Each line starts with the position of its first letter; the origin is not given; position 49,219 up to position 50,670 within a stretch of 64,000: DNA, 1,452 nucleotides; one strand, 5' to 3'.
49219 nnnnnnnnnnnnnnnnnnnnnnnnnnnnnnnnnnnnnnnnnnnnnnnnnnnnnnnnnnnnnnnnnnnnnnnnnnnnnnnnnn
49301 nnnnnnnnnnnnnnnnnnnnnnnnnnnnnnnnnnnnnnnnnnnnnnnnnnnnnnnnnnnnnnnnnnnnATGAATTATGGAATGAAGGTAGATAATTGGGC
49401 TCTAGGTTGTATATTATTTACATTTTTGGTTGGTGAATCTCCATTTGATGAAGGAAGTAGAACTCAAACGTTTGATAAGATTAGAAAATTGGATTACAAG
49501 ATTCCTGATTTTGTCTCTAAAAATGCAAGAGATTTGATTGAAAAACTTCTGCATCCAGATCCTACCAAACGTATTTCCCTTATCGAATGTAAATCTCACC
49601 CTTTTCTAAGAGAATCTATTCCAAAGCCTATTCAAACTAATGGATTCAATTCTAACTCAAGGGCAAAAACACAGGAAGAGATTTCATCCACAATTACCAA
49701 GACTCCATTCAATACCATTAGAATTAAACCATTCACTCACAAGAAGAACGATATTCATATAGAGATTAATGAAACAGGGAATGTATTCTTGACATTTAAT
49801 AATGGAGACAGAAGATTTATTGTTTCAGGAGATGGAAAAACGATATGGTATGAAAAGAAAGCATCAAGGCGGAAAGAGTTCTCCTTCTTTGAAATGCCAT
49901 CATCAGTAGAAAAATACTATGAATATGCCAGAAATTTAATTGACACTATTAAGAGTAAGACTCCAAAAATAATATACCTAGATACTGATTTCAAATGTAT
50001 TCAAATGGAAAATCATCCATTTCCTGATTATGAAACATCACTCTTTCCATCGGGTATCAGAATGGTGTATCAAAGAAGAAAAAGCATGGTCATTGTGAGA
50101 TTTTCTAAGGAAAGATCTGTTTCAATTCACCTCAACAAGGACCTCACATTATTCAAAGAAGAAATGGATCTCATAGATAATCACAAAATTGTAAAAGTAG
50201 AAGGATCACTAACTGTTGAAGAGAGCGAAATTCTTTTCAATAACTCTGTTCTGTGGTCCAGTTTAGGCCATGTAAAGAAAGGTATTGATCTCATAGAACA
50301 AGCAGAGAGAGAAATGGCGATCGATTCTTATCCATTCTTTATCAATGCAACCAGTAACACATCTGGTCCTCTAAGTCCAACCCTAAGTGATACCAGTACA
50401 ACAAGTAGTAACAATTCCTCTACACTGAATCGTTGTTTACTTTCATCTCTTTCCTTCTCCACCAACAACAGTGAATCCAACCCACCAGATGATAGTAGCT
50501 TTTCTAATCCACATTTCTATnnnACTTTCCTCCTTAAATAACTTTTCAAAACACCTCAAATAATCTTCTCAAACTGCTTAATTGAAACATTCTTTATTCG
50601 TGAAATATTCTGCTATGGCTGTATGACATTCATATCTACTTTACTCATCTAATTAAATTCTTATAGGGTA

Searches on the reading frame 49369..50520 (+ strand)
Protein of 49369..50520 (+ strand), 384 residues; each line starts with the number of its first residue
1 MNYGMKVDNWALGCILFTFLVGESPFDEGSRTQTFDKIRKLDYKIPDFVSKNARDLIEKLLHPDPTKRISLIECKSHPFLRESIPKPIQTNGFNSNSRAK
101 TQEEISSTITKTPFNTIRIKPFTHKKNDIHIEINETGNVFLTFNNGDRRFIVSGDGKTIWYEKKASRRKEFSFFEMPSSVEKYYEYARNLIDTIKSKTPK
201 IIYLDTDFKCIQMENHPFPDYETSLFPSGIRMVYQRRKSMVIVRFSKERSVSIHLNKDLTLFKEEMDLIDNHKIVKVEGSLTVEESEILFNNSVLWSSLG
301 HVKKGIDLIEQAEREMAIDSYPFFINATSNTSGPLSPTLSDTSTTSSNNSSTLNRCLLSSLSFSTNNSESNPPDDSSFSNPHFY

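Call 20: search_protein_families(library=pfam, proteins=[window:49369-50520:+], max_evalue=0.01)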
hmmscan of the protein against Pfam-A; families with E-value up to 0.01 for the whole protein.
window:49369-50520:+ (384 aa): 3 families
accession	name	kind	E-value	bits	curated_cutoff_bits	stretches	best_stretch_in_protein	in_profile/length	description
PF00069.31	Pkinase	-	2.5e-14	53.7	31.7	1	2-80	173-263/263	Protein kinase domain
PF18409.7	Plk4_PB2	-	6.6e-08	33.7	26.9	1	197-276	1-77/108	Polo-like Kinase 4 Polo Box 2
PF18190.7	Plk4_PB1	-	6.2e-05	23.5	26.4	1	112-192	2-104/107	Polo-like Kinase 4 Polo Box 1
